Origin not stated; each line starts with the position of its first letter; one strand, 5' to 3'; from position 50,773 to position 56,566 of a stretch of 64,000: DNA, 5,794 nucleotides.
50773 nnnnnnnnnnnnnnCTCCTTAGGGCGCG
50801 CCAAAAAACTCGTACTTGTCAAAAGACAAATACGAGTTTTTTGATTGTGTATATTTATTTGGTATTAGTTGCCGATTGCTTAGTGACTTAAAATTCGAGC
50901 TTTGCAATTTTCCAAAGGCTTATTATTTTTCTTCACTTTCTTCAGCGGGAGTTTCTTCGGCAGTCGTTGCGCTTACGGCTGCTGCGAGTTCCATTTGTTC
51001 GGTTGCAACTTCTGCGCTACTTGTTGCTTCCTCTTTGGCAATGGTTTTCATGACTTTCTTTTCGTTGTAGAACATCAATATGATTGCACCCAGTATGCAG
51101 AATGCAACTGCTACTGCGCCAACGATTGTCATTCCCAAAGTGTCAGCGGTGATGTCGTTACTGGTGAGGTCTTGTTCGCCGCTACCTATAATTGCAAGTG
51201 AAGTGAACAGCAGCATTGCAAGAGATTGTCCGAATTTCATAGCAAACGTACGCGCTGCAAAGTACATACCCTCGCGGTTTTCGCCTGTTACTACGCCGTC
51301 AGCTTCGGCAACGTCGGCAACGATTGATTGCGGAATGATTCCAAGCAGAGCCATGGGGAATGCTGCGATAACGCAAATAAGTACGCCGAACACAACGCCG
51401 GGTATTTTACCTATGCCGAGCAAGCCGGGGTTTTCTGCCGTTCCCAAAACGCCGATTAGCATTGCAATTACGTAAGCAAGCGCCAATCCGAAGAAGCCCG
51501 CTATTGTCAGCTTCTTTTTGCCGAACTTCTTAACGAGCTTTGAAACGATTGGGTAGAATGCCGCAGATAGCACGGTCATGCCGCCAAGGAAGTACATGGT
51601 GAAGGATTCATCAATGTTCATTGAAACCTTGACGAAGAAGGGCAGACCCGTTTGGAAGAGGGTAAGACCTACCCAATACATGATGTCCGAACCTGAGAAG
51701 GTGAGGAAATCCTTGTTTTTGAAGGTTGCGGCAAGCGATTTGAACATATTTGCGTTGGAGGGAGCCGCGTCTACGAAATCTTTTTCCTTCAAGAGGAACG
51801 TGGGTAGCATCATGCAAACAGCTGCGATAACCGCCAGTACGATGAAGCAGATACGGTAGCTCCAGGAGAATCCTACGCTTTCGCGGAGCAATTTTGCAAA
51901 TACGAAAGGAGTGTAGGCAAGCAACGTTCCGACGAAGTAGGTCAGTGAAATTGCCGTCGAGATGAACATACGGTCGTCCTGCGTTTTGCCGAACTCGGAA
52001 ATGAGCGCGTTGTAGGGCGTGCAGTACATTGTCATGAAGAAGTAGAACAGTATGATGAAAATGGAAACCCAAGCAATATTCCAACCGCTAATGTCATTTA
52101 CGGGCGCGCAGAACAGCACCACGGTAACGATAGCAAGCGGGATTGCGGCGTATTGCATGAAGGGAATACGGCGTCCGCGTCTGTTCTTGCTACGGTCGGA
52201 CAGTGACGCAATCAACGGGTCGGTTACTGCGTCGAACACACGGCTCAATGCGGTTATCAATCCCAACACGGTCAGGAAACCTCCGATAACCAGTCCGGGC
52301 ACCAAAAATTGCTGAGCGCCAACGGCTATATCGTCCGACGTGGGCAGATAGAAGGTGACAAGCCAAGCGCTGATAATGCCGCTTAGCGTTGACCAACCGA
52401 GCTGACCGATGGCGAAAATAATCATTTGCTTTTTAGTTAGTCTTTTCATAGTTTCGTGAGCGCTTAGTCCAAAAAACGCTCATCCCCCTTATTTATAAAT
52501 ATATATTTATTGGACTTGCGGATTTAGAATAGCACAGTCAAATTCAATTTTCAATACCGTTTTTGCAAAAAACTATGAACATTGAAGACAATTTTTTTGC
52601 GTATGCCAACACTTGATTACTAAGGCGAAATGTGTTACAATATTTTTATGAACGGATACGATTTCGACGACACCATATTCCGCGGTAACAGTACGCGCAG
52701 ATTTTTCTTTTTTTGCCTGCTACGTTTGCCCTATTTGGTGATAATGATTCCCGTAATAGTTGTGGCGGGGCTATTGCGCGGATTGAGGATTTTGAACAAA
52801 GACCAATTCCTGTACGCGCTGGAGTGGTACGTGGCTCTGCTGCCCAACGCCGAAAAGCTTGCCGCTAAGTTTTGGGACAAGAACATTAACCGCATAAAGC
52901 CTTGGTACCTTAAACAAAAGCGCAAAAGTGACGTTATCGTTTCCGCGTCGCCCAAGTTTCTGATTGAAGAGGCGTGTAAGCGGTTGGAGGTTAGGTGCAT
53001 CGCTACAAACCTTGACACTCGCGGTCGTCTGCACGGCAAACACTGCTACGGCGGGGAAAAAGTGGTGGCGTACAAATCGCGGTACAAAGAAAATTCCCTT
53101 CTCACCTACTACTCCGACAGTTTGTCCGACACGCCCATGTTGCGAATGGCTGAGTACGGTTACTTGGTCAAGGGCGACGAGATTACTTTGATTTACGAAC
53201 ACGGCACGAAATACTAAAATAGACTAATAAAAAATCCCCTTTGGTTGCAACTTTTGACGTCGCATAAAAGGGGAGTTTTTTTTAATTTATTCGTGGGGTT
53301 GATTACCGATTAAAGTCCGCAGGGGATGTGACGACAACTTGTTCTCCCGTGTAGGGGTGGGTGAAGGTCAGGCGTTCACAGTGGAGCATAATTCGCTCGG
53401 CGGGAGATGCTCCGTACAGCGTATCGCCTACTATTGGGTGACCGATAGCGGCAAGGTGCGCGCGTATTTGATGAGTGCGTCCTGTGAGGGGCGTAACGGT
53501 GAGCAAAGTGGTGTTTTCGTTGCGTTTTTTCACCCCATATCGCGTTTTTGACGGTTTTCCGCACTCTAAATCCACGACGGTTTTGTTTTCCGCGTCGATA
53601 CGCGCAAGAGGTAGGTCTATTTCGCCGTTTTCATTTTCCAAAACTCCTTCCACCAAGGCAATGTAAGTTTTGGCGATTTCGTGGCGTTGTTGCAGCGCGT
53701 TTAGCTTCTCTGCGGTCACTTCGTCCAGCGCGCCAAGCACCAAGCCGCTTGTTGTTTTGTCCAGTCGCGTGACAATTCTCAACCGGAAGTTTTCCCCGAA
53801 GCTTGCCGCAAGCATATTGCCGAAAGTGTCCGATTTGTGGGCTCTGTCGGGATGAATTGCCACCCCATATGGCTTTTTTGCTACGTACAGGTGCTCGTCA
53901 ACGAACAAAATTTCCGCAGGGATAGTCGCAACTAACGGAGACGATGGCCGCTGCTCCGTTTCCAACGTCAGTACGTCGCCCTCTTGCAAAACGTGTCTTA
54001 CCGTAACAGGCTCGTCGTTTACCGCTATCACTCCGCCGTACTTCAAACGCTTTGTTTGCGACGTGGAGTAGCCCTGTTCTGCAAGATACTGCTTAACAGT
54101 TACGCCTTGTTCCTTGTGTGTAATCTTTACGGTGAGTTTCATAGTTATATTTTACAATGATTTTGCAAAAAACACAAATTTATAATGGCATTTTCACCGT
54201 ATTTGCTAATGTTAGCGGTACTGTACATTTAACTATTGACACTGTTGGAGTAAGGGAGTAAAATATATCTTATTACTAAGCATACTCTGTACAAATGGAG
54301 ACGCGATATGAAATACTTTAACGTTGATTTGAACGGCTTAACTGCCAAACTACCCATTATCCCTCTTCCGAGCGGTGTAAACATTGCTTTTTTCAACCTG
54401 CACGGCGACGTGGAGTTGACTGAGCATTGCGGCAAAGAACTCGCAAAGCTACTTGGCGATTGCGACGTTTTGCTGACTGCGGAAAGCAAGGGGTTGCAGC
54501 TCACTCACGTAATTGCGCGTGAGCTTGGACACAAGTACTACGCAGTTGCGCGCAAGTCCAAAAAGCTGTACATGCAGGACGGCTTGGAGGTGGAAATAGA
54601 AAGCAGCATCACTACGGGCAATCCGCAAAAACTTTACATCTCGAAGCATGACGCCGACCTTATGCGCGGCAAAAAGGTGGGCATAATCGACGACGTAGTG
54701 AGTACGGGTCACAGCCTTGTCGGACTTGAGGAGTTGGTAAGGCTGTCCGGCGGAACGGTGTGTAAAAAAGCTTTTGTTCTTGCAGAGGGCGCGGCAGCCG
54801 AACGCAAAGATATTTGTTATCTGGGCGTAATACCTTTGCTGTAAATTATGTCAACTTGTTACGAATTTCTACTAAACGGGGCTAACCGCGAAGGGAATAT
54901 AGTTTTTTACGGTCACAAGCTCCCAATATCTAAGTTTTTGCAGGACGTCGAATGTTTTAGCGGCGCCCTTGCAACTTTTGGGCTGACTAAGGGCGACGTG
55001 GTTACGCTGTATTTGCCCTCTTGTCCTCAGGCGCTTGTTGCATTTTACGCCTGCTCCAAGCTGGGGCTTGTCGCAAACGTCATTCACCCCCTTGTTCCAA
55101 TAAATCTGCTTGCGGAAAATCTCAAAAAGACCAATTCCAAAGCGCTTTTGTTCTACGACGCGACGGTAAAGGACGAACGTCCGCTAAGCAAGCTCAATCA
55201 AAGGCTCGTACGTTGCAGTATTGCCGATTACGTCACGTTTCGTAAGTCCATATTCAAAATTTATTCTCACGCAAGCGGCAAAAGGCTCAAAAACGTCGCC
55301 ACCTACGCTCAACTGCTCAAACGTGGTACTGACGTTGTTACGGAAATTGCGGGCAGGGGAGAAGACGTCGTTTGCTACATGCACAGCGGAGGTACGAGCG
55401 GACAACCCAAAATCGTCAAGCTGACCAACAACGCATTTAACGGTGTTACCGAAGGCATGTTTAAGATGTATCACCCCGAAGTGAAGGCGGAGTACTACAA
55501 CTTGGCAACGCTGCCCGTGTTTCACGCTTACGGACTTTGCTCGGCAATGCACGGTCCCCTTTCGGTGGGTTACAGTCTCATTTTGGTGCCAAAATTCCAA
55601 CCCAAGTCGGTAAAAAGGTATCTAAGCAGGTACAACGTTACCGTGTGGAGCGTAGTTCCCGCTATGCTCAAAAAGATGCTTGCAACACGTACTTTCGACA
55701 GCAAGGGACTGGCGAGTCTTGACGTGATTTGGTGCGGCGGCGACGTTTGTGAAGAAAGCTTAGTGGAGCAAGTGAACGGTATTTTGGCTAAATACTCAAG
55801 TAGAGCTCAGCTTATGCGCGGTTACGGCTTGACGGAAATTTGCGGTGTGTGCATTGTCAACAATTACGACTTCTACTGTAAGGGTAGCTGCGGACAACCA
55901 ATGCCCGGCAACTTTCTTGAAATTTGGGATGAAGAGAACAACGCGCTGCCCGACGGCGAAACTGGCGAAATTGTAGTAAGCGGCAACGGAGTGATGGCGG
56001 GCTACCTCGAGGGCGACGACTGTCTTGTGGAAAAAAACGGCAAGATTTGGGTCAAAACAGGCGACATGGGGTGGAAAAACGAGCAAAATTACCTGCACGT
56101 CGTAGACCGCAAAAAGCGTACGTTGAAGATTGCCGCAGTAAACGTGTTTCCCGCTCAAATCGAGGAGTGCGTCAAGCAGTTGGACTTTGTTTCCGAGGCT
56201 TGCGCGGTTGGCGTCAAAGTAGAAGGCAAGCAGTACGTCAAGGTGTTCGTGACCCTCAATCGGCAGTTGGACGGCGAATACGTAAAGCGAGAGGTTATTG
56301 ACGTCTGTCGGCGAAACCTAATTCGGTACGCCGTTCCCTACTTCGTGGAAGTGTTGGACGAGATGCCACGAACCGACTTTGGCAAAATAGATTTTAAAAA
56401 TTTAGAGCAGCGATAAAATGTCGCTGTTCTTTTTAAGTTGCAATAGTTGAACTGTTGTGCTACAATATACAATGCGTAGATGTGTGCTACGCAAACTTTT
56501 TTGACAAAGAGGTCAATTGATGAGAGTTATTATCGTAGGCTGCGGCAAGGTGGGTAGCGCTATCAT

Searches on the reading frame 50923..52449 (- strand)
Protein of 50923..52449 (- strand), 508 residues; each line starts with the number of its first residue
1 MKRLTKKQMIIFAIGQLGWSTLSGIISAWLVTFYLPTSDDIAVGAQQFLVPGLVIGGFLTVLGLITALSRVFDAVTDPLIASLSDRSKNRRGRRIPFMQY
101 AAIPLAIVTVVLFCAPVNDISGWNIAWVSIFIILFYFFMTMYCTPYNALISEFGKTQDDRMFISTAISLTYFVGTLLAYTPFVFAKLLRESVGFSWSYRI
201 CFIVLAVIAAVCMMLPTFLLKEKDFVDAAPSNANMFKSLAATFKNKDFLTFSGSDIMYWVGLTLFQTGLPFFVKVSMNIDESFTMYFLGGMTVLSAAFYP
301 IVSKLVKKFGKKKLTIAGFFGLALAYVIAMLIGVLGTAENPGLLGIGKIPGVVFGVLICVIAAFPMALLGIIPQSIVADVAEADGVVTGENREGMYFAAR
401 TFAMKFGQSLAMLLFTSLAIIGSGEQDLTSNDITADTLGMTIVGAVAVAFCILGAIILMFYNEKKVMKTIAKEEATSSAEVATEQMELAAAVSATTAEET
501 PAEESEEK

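Call 71: search_protein_families(library=pfam, proteins=[window:50923-52449:-], max_evalue=0.001)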
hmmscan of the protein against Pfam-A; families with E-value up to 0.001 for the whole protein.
window:50923-52449:- (508 aa): 3 families
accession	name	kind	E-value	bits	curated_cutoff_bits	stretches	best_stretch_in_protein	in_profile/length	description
PF13347.12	MFS_2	-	2.4e-47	161.9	27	1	12-462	2-424/427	MFS/sugar transport protein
PF07690.21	MFS_1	-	1.6e-15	57.3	33.4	1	56-409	28-344/347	Major Facilitator Superfamily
PF00083.30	Sugar_tr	-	4.2e-05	23.1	22.3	1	89-381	71-379/452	Sugar (and other) transporter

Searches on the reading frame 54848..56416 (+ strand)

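Call 52: search_protein_families(library=pfam, proteins=[window:54848-56416:+], max_evalue=0.001)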
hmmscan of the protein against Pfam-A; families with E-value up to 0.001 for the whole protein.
window:54848-56416:+ (522 aa): 2 families
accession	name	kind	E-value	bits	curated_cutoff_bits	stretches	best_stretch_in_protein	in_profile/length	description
PF00501.34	AMP-binding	-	6e-64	216.7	29.9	1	23-387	20-384/384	AMP-binding enzyme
PF13193.12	AMP-binding_C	-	9.2e-12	46.2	24.5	1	437-513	1-76/76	AMP-binding enzyme C-terminal domain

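Call 70: search_protein_families(library=ncbifam, proteins=[window:54848-56416:+], max_evalue=0.00001)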
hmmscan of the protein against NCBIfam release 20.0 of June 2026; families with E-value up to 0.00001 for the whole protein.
window:54848-56416:+ (522 aa): 102 families (the best 25 are shown)
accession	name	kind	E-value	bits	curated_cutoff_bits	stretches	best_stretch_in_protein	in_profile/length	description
NF004837.0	PRK06187.1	subfamily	4.1e-72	243.1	476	1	22-520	31-519/531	long-chain-fatty-acid--CoA ligase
NF006181.0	PRK08314.1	subfamily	1.3e-69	235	705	1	17-521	42-552/563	long-chain-fatty-acid--CoA ligase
NF004114.0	PRK05605.1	equivalog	5.4e-66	223.1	766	1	15-519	50-565/575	long-chain-fatty-acid--CoA ligase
NF005220.0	PRK06710.1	equivalog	1e-54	185.7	1116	1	18-515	43-545/563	long-chain-fatty-acid--CoA ligase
NF005463.0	PRK07059.1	subfamily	1.1e-53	182.5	869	1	35-520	59-553/557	long-chain-fatty-acid--CoA ligase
NF005714.0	PRK07529.1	subfamily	6.2e-52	176.8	632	1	27-520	66-573/640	acyl-CoA synthetase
NF006523.0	PRK08974.1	equivalog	9.2e-52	175.9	884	1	43-519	68-549/561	long-chain-fatty-acid--CoA ligase FadD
NF006182.0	PRK08316.1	subfamily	2.6e-50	171.4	663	1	18-519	30-513/523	fatty acyl-CoA synthetase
NF004822.0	PRK06178.1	equivalog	7.4e-49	166.8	782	1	16-521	54-565/571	acyl-CoA synthetase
NF002966.0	PRK03640.1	equivalog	1.1e-48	166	556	1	163-521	132-478/483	o-succinylbenzoate--CoA ligase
NF004229.0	PRK05677.1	subfamily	2.1e-47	161.8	879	1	45-519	71-551/563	long-chain-fatty-acid--CoA ligase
NF006442.0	PRK08751.1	equivalog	4.7e-46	157.3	1023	1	40-519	67-554/560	long-chain fatty acid--CoA ligase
TIGR01923.1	menE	equivalog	5.8e-46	157.2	330.15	1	32-517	7-440/442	o-succinylbenzoate--CoA ligase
NF005801.1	PRK07656.1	equivalog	2.6e-45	155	657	1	23-514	25-494/500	FadD3 family acyl-CoA ligase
NF052269.1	Staph_lig_FadD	equivalog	1e-44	152.8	650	1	41-520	44-490/499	long-chain-fatty-acid--CoA ligase FadD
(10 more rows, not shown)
